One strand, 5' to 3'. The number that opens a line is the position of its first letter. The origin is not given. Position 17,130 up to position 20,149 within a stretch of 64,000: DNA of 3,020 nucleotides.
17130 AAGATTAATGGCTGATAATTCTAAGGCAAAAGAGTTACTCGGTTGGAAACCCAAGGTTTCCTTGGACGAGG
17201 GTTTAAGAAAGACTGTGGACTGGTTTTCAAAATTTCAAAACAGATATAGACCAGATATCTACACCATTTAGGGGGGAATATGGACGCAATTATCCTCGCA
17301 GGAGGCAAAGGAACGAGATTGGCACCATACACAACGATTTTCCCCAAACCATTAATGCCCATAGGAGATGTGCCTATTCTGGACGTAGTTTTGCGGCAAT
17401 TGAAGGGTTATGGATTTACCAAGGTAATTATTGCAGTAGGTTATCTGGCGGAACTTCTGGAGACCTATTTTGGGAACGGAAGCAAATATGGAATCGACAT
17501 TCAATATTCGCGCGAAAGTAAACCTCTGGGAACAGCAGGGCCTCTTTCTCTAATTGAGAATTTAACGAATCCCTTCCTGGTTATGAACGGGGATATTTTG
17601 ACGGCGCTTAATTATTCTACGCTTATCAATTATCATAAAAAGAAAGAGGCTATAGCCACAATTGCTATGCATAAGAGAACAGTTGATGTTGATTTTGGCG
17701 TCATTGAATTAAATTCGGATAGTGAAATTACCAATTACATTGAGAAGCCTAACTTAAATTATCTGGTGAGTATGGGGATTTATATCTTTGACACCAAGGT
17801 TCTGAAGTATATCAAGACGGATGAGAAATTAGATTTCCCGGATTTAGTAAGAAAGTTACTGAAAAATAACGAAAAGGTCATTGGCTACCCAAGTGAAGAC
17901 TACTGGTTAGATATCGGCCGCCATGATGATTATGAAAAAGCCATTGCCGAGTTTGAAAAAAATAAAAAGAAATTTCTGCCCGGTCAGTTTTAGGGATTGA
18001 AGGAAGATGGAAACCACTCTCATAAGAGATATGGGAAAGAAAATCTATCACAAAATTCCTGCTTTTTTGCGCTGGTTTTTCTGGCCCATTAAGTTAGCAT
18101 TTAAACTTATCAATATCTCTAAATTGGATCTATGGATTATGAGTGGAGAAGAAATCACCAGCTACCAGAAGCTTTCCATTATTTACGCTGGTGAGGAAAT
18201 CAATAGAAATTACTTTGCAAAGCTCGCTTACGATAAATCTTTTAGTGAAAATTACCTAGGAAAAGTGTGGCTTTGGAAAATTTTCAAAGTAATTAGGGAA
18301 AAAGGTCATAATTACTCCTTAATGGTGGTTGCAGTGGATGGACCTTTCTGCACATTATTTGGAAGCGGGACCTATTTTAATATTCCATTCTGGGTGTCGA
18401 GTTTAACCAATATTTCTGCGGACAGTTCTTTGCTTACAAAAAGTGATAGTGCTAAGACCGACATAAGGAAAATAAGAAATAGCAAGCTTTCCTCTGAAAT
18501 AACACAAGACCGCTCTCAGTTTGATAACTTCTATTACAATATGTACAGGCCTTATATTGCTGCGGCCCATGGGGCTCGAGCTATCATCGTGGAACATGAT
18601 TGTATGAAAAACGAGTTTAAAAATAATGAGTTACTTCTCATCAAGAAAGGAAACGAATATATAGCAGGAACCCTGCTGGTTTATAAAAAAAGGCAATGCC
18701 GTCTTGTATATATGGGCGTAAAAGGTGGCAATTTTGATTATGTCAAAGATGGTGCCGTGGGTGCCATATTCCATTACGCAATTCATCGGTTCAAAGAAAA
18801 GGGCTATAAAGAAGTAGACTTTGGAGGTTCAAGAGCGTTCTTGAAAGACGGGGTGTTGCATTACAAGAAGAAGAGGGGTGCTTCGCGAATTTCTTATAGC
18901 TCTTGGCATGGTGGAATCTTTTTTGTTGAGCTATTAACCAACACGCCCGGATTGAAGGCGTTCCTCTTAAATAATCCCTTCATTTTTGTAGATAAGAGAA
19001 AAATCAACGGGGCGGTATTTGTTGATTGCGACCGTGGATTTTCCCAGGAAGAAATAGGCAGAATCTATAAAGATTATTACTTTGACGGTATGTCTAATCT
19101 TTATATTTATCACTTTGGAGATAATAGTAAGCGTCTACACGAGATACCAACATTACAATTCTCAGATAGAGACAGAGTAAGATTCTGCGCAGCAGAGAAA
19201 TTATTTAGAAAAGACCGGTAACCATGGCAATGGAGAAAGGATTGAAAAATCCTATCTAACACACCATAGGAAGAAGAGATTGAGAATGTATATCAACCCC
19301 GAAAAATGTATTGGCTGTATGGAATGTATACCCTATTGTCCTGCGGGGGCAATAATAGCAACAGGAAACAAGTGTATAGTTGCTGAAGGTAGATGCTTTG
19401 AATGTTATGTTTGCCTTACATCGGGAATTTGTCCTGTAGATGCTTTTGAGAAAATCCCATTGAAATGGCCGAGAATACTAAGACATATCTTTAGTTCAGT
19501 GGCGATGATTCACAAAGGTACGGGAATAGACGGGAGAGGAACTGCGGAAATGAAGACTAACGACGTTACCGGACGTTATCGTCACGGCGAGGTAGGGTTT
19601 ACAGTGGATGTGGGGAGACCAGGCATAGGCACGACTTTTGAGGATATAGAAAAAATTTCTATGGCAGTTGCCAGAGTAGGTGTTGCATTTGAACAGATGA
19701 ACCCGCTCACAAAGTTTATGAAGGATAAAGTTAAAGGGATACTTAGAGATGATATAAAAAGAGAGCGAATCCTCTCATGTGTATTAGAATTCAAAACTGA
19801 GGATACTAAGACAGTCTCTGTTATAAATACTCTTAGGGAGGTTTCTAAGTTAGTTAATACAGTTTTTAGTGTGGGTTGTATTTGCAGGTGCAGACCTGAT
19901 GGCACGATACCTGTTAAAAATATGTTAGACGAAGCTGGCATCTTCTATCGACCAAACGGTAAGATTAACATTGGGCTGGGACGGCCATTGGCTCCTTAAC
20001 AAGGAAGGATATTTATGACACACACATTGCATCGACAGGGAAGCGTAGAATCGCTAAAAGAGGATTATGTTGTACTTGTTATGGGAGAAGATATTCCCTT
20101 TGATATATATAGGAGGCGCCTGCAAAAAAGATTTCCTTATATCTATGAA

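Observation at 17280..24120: Unusual decoration module inside the polysaccharide locus: FemAB/GNAT-like, Fe-S protein, methyltransferase, PaaK/CapK-like adenylating enzyme and Leu/Phe-type amino-acid dehydrogenase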

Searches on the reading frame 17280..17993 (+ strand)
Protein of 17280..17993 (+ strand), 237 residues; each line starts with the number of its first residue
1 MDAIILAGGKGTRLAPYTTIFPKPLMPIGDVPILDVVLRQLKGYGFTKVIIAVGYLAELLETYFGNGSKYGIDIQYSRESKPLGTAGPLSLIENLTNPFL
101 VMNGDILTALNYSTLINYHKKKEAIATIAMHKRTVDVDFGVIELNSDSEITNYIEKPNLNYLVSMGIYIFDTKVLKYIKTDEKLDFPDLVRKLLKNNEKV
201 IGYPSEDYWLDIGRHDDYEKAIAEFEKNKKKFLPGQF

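Call 3: search_protein_families(library=pfam, proteins=[window:17280-17993:+], max_evalue=0.01)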
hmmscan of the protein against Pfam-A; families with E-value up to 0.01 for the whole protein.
window:17280-17993:+ (237 aa): 2 families
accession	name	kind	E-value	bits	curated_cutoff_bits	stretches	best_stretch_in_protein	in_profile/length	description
PF00483.29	NTP_transferase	-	1.3e-48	166.2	21.2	1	3-226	2-243/245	Nucleotidyl transferase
PF12804.13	NTP_transf_3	-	5.8e-10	40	27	1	3-127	1-119/160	MobA-like NTP transferase domain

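Call 5: search_protein_families(library=ncbifam, proteins=[window:17280-17993:+], max_evalue=0.01)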
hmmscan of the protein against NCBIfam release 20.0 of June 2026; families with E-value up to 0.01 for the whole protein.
window:17280-17993:+ (237 aa): 35 families (the best 25 are shown)
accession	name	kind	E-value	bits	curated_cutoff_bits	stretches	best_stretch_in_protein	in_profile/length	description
NF052502.1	man1P_GTase_Rv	exception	4.2e-49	167.3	440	1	1-223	1-228/352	mannose-1-phosphate guanylyltransferase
TIGR03992.1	Arch_glmU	subfamily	1.4e-40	139.4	292.1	1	1-221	1-223/393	bifunctional sugar-1-phosphate nucleotidylyltransferase/acetyltransferase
NF045761.1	NAMPUrTaseMurU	equivalog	2e-37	129.3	250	1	1-219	1-221/226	N-acetylmuramate alpha-1-phosphate uridylyltransferase MurU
NF049965.1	GlMnHpPGnyltfHddC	equivalog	2.3e-32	112.4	300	1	1-222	1-218/221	D-glycero-D-manno-heptose 1-phosphate guanosyltransferase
TIGR01208.1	rmlA_long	equivalog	3.3e-30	105.2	320.25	1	3-227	2-236/353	glucose-1-phosphate thymidylyltransferase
NF041313.1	UDPGP_AglF_Halo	equivalog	1.7e-28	99.7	400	1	1-221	1-230/234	UTP--glucose-1-phosphate uridylyltransferase AglF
NF003670.0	PRK05293.1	equivalog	1.7e-28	99.6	470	2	99-231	121-264/382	glucose-1-phosphate adenylyltransferase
TIGR02091.1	glgC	equivalog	1.1e-26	93.8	424.9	2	96-230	113-264/364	glucose-1-phosphate adenylyltransferase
TIGR02623.1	G1P_cyt_trans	equivalog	7.6e-25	87.8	300.25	2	1-75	1-75/255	glucose-1-phosphate cytidylyltransferase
NF041173.1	Sug_nt_acttase_Thmprot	equivalog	8.1e-25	87.6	600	1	1-216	1-218/405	bifunctional sugar-1-phosphate nucleotidylyltransferase/acetyltransferase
NF002772.0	PRK02862.1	equivalog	4.2e-21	75.2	537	3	160-226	205-273/429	glucose-1-phosphate adenylyltransferase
TIGR01207.1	rmlA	equivalog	5.5e-21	74.9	360.65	1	3-221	2-232/286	glucose-1-phosphate thymidylyltransferase RfbA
NF001947.0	PRK00725.1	subfamily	4e-18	65.4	470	2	99-219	133-281/426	glucose-1-phosphate adenylyltransferase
NF012024.0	PRK15480.1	equivalog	1.8e-16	60.1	588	1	3-218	6-233/292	glucose-1-phosphate thymidylyltransferase RfbA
NF002023.0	PRK00844.1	subfamily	3.7e-16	59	458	2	98-182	120-216/408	glucose-1-phosphate adenylyltransferase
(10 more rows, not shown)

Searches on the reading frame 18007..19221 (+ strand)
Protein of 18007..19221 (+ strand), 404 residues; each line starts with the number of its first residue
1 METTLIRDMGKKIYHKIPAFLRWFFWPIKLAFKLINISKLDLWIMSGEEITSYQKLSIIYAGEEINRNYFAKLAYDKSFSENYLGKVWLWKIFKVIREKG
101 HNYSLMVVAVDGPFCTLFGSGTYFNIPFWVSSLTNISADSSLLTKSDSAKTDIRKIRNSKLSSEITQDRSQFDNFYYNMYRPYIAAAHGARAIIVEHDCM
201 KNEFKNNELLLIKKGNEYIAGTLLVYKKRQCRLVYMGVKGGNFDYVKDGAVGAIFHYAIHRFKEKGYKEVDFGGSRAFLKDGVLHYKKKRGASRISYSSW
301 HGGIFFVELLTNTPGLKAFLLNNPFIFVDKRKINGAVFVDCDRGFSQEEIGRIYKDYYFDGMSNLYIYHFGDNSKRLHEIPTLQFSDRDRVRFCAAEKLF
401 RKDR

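Call 3: search_protein_families(library=pfam, proteins=[window:18007-19221:+], max_evalue=0.01)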
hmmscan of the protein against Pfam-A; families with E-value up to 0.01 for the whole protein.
window:18007-19221:+ (404 aa): 1 family
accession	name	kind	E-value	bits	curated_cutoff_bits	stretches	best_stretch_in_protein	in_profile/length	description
PF13480.13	Acetyltransf_6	-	0.0031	18.1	22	0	209-287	74-142/143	Acetyltransferase (GNAT) domain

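Call 5: search_protein_families(library=ncbifam, proteins=[window:18007-19221:+], max_evalue=0.01)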
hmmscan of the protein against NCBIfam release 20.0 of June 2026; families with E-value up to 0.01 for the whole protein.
window:18007-19221:+ (404 aa): 0 families

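Call 64: search_solved_structures(query=window:18007-19221:+, max_evalue=10)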
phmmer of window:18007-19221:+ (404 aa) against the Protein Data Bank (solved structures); distinct sequences matched with E-value up to 10: 0.

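Call 68: search_protein_families(library=pfam, alignment_id=A4, max_evalue=1)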
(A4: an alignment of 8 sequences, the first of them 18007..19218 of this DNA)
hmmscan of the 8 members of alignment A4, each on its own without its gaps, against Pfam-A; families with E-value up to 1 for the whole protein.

A. member 1, window:18007-19218:+ (404 aa): 1 family
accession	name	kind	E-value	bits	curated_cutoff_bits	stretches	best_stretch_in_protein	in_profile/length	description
PF13480.13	Acetyltransf_6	-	0.0031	18.1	22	1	209-287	74-142/143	Acetyltransferase (GNAT) domain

B. families by the number of members that match (of 8 scanned): 5 families
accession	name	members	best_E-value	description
PF13480.13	Acetyltransf_6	6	0.0013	Acetyltransferase (GNAT) domain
PF05193.26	Peptidase_M16_C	1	0.013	Peptidase M16 inactive domain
PF18636.7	Sld7_N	1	0.044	Mitochondrial morphogenesis protein SLD7 N-terminal domain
PF08513.17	LisH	1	0.11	LisH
PF21220.3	RecQ-1-like_HTH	1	0.13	RecQ-1-like, helix-turn-helix domain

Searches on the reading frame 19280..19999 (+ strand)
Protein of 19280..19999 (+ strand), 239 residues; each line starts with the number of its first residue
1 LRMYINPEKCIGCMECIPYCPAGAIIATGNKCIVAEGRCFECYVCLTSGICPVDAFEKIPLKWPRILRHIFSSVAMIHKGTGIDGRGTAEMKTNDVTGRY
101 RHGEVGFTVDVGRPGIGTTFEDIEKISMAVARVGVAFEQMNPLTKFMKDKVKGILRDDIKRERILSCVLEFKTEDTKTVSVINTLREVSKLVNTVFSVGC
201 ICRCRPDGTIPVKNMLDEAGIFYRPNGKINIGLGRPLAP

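Call 3: search_protein_families(library=pfam, proteins=[window:19280-19999:+], max_evalue=0.01)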
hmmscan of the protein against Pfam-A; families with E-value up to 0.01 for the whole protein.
window:19280-19999:+ (239 aa): 10 families
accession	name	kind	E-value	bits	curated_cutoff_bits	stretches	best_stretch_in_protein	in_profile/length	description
PF00037.32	Fer4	-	6.6e-08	32.5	21.1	1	4-25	2-23/24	4Fe-4S binding domain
PF12837.12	Fer4_6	-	4.4e-07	30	25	1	3-25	2-24/24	4Fe-4S binding domain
PF12797.12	Fer4_2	-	2.3e-05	24.5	24.5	1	2-22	2-22/22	4Fe-4S binding domain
PF13237.11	Fer4_10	-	5e-05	23.6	25.5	1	3-47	2-50/53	4Fe-4S dicluster domain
PF12838.12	Fer4_7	-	6.1e-05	23.9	27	1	2-24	30-52/52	4Fe-4S dicluster domain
PF12800.12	Fer4_4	-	9.6e-05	22.9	24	1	7-23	1-17/17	4Fe-4S binding domain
PF14697.11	Fer4_21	-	0.00019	21.9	35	1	5-55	3-56/59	4Fe-4S dicluster domain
PF13484.11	Fer4_16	-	0.0013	19.9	30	0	9-33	1-24/66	4Fe-4S double cluster binding domain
PF13187.11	Fer4_9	-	0.0014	19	27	1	9-54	1-50/52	4Fe-4S dicluster domain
PF13183.11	Fer4_8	-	0.0072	17.3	27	0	8-23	52-67/68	4Fe-4S dicluster domain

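Call 5: search_protein_families(library=ncbifam, proteins=[window:19280-19999:+], max_evalue=0.01)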
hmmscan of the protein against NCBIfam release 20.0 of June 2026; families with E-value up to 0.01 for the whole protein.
window:19280-19999:+ (239 aa): 30 families (the best 25 are shown)
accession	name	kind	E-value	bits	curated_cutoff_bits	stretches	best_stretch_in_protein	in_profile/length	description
TIGR01944.1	rnfB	subfamily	1.9e-09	37.3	68.7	1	3-60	108-164/190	RnfABCDGE type electron transport complex subunit B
TIGR04041.1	activase_YjjW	hypoth_equivalog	3.3e-06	26.7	250.2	1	8-64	41-95/276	YjjW family glycine radical enzyme activase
NF005415.0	PRK06991.1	equivalog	6.5e-06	26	281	1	4-61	81-137/284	electron transport complex subunit RsxB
NF003475.0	PRK05113.1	equivalog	7e-06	26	203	1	4-61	109-165/190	electron transport complex subunit RsxB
NF058577.1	FdxA_fam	equivalog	9e-06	25.8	65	1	5-55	4-52/52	4Fe-4S ferredoxin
NF040864.1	HgcB_ferredoxin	equivalog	1.3e-05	24.9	99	1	5-57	11-62/93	mercury methylation ferredoxin HgcB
NF043069.1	T4HPD_activ_SAM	equivalog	3.2e-05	23.5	425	1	4-57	47-98/299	trans-4-hydroxy-L-proline dehydratase activase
NF004541.0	PRK05888.2-2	equivalog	3.5e-05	23.7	217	1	7-58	60-113/168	NADH-quinone oxidoreductase subunit NuoI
TIGR02700.1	flavo_MJ0208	hypoth_equivalog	5.4e-05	22.6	251.35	1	4-57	144-195/234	dihydromethanopterin reductase (acceptor)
NF040770.1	hetero_SS_HdrA2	exception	6.1e-05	21.3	1100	1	3-58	572-625/777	CoB-CoM heterodisulfide reductase HdrA2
NF038196.1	ferrodoxin_EFR1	subfamily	9.4e-05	22.6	75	1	4-57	181-230/242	EFR1 family ferrodoxin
NF040684.1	PorD_Arch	equivalog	0.00011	22.2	120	1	2-59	26-82/85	pyruvate synthase subunit PorD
NF045480.1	FdxA_Actino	equivalog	0.00014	22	125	1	3-26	33-56/107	ferredoxin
TIGR03336.1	IOR_alpha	equivalog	0.00016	20.2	650.9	1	2-56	544-595/595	indolepyruvate ferredoxin oxidoreductase subunit alpha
TIGR03287.1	methan_mark_16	hypoth_equivalog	0.00021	19.9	363.95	1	2-57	296-348/391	methanogenesis marker 16 metalloprotein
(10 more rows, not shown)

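Call 28: find_homologous_proteins(query=window:19280-19999:+)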
Query window:19280-19999:+ (239 aa): 1117 proteins with E <= 0.001 among 1368 candidates; the best 120 are listed.
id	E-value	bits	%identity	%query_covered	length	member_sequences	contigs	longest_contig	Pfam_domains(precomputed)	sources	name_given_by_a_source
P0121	2.0e-144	498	92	99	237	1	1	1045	PF12837.13,PF00037.33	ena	-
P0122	1.4e-140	485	87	99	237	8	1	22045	PF12837.13,PF00037.33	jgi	jgi:hypothetical protein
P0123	1.1e-139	482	88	99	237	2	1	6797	PF12837.13,PF00037.33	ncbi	ncbi:MAG: indolepyruvate ferredoxin oxidoreductase subunit alpha [Candidatus Lokiarchaeia archaeon]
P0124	1.9e-137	475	88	99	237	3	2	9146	PF14697.12,PF12837.13,PF00037.33,PF13237.12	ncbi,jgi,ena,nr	ncbi:MAG: 4Fe-4S dicluster domain-containing protein [Elusimicrobiota bacterium]|nr:4Fe-4S dicluster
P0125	4.7e-137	473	86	99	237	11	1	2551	PF14697.12,PF12837.13,PF00037.33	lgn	-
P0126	8.9e-137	472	85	99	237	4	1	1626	PF00037.33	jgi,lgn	-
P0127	9.1e-137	472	86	99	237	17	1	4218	PF14697.12,PF12837.13,PF00037.33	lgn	-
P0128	3.2e-134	464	84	99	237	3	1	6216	PF14697.12,PF12797.13,PF12837.13,PF00037.33,PF12838.13,PF13237.12,PF12800.13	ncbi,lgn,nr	ncbi:4Fe-4S binding protein [bacterium]|nr:4Fe-4S binding protein [bacterium]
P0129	1.6e-133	462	82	99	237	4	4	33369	PF14697.12,PF12797.13,PF12837.13,PF00037.33,PF12838.13,PF13237.12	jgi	-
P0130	7.7e-133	460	84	99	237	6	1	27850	PF12837.13,PF00037.33,PF13187.12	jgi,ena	-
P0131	7.7e-133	460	83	99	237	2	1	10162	PF14697.12,PF12837.13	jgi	-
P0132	3.4e-132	457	84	99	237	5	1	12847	PF12837.13,PF00037.33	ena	-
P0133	6.3e-132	457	82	99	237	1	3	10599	PF14697.12,PF12837.13,PF00037.33,PF12838.13,PF13237.12,PF12800.13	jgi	-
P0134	1.2e-131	456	82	99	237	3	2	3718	PF14697.12,PF12797.13,PF12837.13,PF00037.33,PF12838.13,PF13187.12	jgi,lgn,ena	-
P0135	1.6e-131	455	83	99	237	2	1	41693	PF00037.33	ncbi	-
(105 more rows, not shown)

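Call 31: search_solved_structures(query=A2, max_evalue=1)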
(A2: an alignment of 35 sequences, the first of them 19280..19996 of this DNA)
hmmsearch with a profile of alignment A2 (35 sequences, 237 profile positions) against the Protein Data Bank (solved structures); distinct sequences matched with E-value up to 1: 168 (the best 60 are shown).
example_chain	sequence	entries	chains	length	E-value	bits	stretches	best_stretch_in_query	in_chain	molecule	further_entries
9sw6_G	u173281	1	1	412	1.4e-14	57.3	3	6-54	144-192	Polyferredoxin protein MvhB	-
9sfi_O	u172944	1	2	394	2.9e-13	53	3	5-54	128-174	Ferredoxin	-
9sw6_H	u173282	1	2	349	2.3e-12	50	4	2-57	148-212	Tungsten formylmethanofuran dehydrogenase, subunit F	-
5t5i_F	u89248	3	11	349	7.6e-12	48.3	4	2-57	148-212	Tungsten formylmethanofuran dehydrogenase subunit fwdF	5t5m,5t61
7zc6_B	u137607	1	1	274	1.8e-09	40.5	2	8-56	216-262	RnfB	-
9sfi_T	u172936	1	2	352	1.4e-08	37.7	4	2-54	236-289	4Fe-4S ferredoxin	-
1fca_A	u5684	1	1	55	1.9e-08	37.2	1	4-53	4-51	FERREDOXIN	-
1fdn_A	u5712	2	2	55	2.4e-08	36.9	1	4-53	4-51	FERREDOXIN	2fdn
9eri_B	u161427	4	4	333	4.5e-08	36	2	3-56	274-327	Na(+)-translocating ferredoxin:NAD(+) oxidoreductase complex subunit B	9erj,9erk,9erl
9g03_E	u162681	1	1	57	4.9e-08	35.9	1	5-54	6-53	Ferredoxin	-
8a6t_B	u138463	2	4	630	2.4e-07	33.6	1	2-55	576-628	Electron bifurcating hydrogenase subunit HydB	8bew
1clf_A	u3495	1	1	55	4.5e-07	32.7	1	5-53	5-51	FERREDOXIN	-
8rvu_a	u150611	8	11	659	7.5e-07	32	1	4-66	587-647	H(2):CoB-CoM heterodisulfide,ferredoxin reductase subunit A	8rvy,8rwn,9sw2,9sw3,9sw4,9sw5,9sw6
3eun_A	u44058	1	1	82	9.4e-07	31.7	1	5-57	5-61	Ferredoxin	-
8rvv_A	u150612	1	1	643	1.3e-06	31.2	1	4-64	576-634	H(2):CoB-CoM heterodisulfide,ferredoxin reductase subunit A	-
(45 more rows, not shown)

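Call 36: predict_structure(alignment_id=A2)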
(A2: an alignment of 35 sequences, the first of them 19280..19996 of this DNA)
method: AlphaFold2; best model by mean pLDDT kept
length: 239 residues; sequences in the alignment: 35
mean_pLDDT: 84.9   pTM: 0.81
mean pLDDT of the five models: 84.9, 83.3, 82.9, 82.1, 80.7
residues with pLDDT >= 90: 126; 70-90: 72; 50-70: 25; < 50: 16
segments of 3 or more residues with pLDDT < 50: 227-235
pLDDT, mean of each block of 10 residues (from residue 1): 93 93 92 92 88 92 88 64 52 61 90 86 98 94 93 97 91 95 97 91 86 92 64 46
secondary structure, 60 per line:
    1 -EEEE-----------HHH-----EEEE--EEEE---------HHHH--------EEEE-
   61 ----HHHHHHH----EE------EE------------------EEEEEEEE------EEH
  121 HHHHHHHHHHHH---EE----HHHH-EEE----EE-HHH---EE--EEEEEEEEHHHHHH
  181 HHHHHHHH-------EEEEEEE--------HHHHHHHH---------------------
elements in order: E2-5 E25-28 E31-34 H44-47 E56-59 H65-71 E104-111 H120-132 H142-145 E147-149 E167-174 H175-188 E196-202 H211-218
